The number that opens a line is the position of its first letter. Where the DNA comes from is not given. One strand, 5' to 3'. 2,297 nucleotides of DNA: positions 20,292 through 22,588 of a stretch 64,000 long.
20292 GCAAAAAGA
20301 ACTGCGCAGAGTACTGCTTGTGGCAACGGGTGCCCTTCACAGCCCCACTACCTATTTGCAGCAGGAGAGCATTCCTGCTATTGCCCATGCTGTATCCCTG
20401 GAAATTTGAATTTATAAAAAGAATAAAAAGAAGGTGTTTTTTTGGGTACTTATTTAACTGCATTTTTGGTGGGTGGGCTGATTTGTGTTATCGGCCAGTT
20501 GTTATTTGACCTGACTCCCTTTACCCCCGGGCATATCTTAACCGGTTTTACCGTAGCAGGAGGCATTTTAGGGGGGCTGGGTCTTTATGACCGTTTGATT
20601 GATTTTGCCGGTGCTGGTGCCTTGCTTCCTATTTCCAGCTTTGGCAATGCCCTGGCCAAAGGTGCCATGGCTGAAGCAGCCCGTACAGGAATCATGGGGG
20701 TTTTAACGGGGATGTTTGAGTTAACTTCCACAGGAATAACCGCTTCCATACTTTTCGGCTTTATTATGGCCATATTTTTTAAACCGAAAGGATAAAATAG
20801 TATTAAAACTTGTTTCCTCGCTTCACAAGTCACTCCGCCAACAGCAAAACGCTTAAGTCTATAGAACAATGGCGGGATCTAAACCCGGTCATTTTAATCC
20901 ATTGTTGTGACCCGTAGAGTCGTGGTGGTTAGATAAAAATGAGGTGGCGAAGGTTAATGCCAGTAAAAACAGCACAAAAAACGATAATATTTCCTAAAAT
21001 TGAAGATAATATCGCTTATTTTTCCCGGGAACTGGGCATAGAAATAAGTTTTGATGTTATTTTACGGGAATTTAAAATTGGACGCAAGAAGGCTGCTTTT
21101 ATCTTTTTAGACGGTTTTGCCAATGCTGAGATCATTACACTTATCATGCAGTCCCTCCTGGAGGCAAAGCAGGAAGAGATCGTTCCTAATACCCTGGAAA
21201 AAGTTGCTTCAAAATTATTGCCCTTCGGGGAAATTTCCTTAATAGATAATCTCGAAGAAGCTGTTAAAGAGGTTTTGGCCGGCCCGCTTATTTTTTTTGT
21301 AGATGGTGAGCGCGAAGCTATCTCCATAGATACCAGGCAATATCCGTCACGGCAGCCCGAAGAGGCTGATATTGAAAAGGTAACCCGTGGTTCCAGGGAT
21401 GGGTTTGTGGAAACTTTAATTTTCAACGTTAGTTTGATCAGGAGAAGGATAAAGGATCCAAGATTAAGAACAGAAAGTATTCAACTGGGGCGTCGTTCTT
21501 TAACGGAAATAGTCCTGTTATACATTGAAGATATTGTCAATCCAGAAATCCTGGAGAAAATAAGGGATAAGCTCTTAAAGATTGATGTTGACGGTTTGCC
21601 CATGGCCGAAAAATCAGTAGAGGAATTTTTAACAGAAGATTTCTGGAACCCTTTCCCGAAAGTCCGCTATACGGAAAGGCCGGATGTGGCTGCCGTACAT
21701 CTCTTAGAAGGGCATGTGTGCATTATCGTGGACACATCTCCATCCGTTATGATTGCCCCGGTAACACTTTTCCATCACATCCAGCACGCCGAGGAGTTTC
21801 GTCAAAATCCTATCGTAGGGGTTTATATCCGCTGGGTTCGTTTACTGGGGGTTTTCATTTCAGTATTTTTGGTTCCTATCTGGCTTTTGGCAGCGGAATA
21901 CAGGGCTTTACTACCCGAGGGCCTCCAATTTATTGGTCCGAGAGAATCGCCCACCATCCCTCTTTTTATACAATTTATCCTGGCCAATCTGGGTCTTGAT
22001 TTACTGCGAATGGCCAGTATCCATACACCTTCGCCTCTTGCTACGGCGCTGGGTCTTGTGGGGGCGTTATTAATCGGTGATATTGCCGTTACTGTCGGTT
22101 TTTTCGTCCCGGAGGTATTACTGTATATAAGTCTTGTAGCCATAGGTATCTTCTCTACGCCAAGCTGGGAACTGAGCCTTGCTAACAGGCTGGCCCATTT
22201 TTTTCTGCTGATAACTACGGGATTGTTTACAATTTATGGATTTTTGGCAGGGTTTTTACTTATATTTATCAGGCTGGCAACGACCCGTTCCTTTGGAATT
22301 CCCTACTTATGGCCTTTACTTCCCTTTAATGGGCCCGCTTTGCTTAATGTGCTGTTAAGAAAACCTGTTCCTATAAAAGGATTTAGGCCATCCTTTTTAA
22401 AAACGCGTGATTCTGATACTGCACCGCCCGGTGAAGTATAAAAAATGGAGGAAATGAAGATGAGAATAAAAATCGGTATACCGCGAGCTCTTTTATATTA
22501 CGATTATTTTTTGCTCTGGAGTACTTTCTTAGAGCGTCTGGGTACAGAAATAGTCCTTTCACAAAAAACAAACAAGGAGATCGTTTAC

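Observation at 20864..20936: Dispersed structured element present twice (before spoVAF and before spoIVA)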

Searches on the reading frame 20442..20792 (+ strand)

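Call 95: search_protein_families(library=pfam, proteins=[window:20442-20792:+])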
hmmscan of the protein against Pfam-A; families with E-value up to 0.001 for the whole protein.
window:20442-20792:+ (117 aa): 1 family
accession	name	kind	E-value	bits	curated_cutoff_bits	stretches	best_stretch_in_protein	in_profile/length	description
PF03862.18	SpoVAC_SpoVAEB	-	1.4e-33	116.1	25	1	4-111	2-116/117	SpoVAC/SpoVAEB sporulation membrane protein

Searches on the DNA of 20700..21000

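Call 6: search_rna_families(source=window, start=20700, end=21000, threshold=evalue, max_evalue=10, show_alignments=3)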
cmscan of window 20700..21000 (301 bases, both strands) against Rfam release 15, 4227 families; matches with E-value up to 10: 3.
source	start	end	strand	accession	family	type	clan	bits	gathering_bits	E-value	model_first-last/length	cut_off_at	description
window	20773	20820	+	RF02447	SpR19_sRNA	Gene; sRNA;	-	15.1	79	3.2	1-123/123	no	Streptococcus sRNA SpR19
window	20773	20799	+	RF03805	bpcv-mir-B1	Gene; miRNA;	-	15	90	1.9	25-51/72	no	bpcv-mir-B1 microRNA precursor family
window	20869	20924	-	RF03163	c4-a1b1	Gene; antisense;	CL00128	12.9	46.7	0.92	1-53/53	no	a1, b1 targets of C4 antisense RNA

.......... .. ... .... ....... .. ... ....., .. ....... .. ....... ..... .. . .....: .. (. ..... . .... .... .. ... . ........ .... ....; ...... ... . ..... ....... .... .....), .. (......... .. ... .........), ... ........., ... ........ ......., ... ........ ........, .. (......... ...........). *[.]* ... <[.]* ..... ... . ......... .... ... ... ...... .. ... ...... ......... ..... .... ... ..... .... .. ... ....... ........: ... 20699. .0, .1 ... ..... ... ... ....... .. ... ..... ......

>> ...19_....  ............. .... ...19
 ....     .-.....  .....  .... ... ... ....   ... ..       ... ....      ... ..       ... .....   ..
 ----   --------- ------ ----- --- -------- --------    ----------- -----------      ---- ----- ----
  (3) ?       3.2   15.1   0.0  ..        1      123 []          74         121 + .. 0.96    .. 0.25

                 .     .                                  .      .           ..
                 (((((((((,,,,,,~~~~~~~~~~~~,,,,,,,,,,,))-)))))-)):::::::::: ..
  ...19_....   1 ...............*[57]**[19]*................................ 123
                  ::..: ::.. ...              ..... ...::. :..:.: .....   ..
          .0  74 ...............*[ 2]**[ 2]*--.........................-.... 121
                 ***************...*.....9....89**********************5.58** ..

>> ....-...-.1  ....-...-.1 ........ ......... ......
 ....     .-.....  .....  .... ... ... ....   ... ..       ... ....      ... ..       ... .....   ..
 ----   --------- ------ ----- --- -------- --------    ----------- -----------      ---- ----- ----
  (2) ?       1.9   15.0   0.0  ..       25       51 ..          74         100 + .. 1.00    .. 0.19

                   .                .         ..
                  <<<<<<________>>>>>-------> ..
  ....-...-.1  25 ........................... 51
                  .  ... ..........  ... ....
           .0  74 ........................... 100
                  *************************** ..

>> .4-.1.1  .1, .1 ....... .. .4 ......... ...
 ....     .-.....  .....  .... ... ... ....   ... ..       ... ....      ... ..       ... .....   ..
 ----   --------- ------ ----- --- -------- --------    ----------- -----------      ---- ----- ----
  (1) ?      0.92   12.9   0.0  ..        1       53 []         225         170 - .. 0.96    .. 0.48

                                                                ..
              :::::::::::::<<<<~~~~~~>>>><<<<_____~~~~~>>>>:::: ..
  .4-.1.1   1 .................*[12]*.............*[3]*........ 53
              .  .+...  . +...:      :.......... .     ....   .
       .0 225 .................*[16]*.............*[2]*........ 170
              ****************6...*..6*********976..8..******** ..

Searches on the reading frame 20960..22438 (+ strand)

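Call 95: search_protein_families(library=pfam, proteins=[window:20960-22438:+])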
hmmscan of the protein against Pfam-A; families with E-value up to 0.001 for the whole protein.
window:20960-22438:+ (493 aa): 1 family
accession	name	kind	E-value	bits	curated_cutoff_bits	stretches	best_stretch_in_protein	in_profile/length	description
PF03323.18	GerA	-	1.2e-155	519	27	1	28-478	8-465/466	Bacillus/Clostridium GerA spore germination protein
